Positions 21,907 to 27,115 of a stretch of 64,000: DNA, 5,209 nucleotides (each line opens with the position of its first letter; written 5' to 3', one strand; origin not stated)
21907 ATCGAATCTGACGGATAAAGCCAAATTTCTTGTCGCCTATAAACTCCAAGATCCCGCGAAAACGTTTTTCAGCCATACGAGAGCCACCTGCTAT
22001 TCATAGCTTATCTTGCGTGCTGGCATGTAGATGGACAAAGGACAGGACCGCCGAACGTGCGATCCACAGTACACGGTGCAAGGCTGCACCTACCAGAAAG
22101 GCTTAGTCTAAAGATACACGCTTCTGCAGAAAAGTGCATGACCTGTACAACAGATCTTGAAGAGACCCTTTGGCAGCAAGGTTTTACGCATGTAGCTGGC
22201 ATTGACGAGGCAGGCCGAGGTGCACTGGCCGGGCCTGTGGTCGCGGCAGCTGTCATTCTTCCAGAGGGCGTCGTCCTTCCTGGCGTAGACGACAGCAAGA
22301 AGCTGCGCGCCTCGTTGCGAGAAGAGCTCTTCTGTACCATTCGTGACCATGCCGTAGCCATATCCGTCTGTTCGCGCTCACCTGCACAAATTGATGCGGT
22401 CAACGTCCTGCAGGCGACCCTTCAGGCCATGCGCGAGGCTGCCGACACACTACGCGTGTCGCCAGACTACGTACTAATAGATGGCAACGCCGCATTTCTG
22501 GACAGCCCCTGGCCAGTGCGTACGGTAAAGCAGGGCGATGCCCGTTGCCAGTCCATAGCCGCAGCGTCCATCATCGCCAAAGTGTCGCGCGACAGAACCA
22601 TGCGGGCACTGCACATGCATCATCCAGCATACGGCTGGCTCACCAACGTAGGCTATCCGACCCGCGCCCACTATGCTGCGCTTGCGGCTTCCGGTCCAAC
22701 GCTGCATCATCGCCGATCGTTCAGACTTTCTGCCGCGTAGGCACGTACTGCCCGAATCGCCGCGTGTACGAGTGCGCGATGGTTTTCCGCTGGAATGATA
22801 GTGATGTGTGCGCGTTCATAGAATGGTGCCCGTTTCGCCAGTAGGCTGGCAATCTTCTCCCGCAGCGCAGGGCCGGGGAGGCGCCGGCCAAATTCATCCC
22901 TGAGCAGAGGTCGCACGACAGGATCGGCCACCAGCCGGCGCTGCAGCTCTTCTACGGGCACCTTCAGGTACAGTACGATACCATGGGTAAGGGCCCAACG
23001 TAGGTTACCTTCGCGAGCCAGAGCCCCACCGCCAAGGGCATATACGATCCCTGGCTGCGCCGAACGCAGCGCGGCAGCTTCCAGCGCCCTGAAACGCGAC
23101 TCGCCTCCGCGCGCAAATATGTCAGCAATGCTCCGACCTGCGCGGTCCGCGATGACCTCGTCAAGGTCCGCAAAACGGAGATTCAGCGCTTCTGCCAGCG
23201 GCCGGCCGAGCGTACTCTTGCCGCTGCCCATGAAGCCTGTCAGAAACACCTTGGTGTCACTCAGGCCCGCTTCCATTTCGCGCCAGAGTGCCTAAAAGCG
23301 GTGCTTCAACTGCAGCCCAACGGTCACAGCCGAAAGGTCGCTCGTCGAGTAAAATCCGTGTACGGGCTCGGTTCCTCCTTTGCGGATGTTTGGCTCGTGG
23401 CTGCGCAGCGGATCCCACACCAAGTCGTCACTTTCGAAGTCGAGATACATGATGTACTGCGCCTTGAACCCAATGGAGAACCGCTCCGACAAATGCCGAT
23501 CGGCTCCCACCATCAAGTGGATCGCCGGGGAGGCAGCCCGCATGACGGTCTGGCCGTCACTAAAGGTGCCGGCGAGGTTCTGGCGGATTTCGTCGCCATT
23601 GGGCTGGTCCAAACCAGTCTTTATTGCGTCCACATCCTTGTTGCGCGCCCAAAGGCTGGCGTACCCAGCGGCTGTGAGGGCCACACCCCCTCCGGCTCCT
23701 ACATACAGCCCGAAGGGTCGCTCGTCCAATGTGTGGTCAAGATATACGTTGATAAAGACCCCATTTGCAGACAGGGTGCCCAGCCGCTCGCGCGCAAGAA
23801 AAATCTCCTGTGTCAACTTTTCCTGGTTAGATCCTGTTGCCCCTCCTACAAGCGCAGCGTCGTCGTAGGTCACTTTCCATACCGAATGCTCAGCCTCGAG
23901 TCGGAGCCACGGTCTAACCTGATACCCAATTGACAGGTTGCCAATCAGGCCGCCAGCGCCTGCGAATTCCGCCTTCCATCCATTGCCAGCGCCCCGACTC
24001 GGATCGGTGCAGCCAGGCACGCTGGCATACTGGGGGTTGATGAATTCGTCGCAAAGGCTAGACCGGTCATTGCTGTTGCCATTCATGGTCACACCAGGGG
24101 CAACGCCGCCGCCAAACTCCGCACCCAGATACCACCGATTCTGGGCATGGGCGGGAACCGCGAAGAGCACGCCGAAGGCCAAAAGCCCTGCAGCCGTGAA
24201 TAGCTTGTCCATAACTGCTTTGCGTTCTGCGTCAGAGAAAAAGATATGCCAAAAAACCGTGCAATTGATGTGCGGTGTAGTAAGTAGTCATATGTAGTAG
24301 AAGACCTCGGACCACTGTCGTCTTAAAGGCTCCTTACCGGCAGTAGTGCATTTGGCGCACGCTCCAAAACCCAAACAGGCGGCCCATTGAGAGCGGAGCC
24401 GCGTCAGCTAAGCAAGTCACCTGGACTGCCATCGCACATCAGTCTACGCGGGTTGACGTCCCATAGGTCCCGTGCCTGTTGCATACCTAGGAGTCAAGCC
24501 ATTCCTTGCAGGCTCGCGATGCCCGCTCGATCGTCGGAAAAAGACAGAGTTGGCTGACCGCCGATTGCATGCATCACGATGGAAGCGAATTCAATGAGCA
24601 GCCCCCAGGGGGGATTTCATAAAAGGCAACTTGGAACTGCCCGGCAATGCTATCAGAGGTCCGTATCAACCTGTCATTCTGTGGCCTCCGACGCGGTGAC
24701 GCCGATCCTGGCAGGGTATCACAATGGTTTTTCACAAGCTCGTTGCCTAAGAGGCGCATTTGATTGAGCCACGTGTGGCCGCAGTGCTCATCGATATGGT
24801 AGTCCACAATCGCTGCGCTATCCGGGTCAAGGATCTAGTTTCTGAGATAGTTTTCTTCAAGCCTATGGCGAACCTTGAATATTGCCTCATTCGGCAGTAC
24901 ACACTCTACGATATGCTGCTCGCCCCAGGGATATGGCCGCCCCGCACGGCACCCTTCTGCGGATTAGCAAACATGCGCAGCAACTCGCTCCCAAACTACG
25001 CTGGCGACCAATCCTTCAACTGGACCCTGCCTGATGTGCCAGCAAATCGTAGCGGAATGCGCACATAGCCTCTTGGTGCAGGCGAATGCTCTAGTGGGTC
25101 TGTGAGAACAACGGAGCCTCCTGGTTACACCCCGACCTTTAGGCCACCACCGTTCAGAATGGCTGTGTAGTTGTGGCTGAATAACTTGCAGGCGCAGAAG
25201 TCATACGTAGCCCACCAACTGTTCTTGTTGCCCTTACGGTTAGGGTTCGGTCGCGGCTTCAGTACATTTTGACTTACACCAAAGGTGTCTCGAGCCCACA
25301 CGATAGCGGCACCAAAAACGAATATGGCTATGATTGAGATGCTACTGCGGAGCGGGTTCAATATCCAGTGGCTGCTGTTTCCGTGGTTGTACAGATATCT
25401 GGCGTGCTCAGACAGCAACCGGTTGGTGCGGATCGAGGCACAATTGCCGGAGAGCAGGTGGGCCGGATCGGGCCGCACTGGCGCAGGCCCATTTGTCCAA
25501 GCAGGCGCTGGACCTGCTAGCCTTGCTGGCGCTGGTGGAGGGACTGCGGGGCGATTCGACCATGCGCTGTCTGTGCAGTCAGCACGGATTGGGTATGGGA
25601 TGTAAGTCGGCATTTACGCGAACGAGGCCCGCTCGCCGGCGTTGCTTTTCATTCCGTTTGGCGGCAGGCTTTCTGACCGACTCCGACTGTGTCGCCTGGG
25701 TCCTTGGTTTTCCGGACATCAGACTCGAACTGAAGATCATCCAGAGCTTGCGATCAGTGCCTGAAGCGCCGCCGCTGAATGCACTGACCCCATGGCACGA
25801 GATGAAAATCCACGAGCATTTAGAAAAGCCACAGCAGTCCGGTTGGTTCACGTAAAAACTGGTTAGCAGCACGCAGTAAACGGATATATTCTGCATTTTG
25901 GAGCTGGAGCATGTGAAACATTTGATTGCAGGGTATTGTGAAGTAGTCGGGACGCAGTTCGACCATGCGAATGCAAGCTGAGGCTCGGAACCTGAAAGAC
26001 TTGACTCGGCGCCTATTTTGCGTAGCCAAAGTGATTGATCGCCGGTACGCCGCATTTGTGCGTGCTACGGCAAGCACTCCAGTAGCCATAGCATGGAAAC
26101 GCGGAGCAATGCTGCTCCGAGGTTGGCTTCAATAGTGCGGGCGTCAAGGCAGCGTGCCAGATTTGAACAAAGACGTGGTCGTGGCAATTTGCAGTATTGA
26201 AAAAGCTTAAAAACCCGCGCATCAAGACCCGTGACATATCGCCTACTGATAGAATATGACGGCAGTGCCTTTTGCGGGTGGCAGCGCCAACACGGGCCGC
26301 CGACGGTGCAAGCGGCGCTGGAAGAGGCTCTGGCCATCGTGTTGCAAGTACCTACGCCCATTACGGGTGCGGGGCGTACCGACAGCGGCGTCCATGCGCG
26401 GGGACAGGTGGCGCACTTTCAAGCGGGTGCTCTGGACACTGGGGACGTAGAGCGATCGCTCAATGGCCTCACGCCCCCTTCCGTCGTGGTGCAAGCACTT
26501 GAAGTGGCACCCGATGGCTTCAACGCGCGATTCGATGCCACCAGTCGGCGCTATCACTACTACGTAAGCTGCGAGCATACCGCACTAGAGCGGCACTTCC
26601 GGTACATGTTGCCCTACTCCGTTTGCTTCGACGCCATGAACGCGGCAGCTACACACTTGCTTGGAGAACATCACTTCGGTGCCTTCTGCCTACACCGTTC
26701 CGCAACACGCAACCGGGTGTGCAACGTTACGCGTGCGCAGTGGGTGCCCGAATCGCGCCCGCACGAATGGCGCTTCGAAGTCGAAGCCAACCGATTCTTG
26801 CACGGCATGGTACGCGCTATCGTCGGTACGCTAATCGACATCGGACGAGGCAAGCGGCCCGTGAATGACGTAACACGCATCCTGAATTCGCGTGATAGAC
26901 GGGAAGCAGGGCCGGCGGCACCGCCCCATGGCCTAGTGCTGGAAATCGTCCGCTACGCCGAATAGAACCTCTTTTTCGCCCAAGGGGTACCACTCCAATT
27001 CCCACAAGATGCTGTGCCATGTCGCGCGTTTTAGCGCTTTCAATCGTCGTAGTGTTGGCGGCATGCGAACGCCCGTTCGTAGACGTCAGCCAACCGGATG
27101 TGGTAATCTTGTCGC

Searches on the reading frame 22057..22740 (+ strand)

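Call 57: search_protein_families(library=pfam, proteins=[window:22057-22740:+], max_evalue=0.0001)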
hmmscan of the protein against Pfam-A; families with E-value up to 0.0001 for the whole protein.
window:22057-22740:+ (227 aa): 1 family
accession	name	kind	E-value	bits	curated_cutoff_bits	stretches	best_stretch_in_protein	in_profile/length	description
PF01351.25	RNase_HII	-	1.5e-38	133.1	25.8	1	47-223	1-197/199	Ribonuclease HII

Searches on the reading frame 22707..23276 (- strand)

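Call 57: search_protein_families(library=pfam, proteins=[window:22707-23276:-], max_evalue=0.0001)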
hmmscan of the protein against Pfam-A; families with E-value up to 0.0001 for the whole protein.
window:22707-23276:- (189 aa): 2 families
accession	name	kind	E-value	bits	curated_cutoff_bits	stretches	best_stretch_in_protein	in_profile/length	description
PF01202.28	SKI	-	3.8e-36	125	22.1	1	16-167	1-146/159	Shikimate kinase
PF13238.12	AAA_18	-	3.8e-06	27.8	29.4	1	10-116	1-109/128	AAA domain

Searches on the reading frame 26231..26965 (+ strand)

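Call 57: search_protein_families(library=pfam, proteins=[window:26231-26965:+], max_evalue=0.0001)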
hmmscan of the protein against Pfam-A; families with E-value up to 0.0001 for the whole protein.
window:26231-26965:+ (244 aa): 1 family
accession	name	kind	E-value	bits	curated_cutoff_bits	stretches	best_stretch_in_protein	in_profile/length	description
PF01416.25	PseudoU_synth_1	-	1.8e-40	138.2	23.3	2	139-242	1-107/108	tRNA pseudouridine synthase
